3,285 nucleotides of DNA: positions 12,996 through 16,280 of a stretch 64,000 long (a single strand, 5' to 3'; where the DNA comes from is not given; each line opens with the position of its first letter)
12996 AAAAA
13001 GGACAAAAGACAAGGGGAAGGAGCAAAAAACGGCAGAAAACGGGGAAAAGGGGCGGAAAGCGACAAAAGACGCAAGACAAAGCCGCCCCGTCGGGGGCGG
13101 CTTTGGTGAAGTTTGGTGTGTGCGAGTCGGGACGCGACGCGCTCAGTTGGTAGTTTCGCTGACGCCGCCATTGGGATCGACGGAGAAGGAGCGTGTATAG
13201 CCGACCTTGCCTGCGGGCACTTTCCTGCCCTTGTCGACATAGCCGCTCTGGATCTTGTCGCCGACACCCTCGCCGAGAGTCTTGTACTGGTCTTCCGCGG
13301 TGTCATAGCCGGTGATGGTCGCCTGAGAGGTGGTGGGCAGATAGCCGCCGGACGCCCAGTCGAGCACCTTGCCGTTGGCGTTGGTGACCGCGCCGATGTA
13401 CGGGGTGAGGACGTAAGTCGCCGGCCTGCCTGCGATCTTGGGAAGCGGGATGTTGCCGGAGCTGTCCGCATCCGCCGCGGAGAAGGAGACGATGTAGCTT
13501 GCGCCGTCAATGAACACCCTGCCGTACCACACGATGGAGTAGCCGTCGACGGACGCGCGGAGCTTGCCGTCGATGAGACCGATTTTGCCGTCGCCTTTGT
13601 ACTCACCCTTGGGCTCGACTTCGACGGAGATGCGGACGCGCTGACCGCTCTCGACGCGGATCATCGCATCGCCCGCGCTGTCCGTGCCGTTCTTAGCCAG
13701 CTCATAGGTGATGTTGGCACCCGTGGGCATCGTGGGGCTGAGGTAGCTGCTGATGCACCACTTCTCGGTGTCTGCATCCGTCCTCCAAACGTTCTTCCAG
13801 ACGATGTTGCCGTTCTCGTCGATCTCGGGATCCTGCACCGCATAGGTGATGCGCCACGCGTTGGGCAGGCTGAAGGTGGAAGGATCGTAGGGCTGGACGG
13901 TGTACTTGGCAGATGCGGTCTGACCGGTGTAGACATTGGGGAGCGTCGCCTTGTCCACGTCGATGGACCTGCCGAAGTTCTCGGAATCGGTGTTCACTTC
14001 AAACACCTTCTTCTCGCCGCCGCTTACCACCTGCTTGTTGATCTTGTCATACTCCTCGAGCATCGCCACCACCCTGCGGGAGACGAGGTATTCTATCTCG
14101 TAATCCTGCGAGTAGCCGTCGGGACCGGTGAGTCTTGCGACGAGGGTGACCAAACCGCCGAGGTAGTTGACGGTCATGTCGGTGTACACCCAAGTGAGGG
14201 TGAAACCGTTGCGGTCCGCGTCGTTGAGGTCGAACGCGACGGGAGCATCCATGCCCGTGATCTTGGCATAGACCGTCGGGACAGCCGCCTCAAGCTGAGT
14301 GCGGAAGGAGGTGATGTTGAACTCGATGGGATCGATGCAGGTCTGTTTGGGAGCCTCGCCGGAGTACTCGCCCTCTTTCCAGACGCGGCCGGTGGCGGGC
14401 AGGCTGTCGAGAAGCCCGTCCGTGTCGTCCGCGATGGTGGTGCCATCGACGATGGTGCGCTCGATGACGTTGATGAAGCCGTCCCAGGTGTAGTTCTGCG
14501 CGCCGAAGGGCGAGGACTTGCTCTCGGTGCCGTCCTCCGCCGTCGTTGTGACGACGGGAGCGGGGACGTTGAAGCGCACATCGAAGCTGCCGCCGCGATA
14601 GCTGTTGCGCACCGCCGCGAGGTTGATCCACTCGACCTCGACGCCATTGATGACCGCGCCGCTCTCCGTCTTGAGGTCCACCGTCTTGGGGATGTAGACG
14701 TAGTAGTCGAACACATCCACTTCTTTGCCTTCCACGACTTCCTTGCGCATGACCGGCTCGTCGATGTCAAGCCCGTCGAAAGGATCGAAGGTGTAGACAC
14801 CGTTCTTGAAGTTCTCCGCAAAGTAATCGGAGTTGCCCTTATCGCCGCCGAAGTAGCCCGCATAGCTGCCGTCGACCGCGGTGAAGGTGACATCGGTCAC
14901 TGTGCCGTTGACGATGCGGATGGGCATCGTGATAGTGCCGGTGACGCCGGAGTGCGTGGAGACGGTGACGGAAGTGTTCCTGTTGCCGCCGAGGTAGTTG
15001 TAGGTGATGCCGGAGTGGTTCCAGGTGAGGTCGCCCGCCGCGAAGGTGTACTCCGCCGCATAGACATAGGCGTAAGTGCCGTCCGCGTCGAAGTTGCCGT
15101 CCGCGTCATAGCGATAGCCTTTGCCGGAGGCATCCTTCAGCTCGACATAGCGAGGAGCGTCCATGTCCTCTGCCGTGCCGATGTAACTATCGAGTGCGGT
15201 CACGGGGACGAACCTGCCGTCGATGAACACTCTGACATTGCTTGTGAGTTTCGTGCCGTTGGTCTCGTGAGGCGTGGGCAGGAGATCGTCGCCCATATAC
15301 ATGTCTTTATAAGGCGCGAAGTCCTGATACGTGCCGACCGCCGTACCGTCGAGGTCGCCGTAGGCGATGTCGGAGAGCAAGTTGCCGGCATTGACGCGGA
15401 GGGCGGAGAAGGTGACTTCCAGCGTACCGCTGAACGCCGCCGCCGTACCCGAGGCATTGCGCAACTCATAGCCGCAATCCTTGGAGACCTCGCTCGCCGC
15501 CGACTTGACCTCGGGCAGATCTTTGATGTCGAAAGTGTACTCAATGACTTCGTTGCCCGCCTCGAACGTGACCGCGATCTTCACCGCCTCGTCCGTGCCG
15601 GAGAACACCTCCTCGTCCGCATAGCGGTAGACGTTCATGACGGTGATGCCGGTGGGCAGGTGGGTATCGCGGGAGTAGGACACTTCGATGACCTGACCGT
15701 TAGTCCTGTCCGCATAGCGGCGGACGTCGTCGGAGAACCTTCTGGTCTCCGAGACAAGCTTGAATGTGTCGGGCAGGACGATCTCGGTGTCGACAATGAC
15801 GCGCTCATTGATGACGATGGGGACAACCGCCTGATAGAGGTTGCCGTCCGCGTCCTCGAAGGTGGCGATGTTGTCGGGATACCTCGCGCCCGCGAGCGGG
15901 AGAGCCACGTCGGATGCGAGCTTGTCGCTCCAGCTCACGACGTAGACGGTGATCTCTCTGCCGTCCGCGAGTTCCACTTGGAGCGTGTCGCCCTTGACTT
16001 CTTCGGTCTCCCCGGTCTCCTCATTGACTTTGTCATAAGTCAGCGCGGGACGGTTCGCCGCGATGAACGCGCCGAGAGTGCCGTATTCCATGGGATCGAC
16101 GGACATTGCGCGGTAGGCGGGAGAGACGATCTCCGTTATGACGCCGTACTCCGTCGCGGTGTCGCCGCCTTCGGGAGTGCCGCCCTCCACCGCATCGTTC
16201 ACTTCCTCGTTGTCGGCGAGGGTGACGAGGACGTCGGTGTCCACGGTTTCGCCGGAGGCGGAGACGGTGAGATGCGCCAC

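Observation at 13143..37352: Uninterrupted 24.2-kb gene for an 8,069-aa lipid-anchored modular protein with no recognisable family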

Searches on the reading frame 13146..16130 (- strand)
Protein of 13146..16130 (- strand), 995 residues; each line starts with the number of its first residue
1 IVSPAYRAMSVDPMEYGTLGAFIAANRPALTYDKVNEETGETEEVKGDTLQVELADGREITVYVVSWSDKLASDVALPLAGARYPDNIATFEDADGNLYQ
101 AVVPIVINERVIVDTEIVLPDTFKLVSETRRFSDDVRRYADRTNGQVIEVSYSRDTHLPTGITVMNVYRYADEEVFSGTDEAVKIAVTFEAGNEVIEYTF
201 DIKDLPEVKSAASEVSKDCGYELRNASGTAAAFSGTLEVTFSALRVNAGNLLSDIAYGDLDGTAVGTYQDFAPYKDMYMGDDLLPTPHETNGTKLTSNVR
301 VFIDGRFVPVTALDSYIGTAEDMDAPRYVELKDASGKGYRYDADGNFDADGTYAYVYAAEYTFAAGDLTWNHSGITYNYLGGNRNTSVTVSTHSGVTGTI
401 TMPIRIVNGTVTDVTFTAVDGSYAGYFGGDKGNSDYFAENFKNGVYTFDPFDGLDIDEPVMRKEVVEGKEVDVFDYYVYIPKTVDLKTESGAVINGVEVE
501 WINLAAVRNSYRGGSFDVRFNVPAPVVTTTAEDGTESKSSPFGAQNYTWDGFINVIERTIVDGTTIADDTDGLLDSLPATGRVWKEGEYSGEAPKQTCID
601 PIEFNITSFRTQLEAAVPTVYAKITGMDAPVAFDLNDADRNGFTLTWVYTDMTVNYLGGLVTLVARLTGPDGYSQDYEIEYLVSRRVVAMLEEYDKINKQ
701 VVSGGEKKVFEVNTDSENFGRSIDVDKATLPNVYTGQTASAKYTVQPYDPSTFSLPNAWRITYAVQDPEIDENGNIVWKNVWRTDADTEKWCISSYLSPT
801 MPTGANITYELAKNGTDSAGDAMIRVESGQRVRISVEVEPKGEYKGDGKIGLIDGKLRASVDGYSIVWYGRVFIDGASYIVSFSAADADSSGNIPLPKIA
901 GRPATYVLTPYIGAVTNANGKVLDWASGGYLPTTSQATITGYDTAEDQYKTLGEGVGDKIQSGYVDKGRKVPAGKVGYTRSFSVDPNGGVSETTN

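Call 5: search_protein_families(library=pfam, max_evalue=1, proteins=[window:13146-16130:-])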
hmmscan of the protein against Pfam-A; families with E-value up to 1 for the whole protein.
window:13146-16130:- (995 aa): 0 families

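Call 6: search_protein_families(library=ncbifam, max_evalue=1, proteins=[window:13146-16130:-])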
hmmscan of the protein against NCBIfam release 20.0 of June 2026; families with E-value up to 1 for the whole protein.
window:13146-16130:- (995 aa): 0 families

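Call 98: search_protein_families(library=phrogs, max_evalue=0.001, proteins=[window:13146-16130:-])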
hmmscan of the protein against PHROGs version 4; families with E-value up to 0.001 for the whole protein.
window:13146-16130:- (995 aa): 0 families

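Call 99: search_protein_families(library=padloc, max_evalue=0.001, proteins=[window:13146-16130:-])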
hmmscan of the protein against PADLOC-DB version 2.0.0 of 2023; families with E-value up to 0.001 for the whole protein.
window:13146-16130:- (995 aa): 0 families
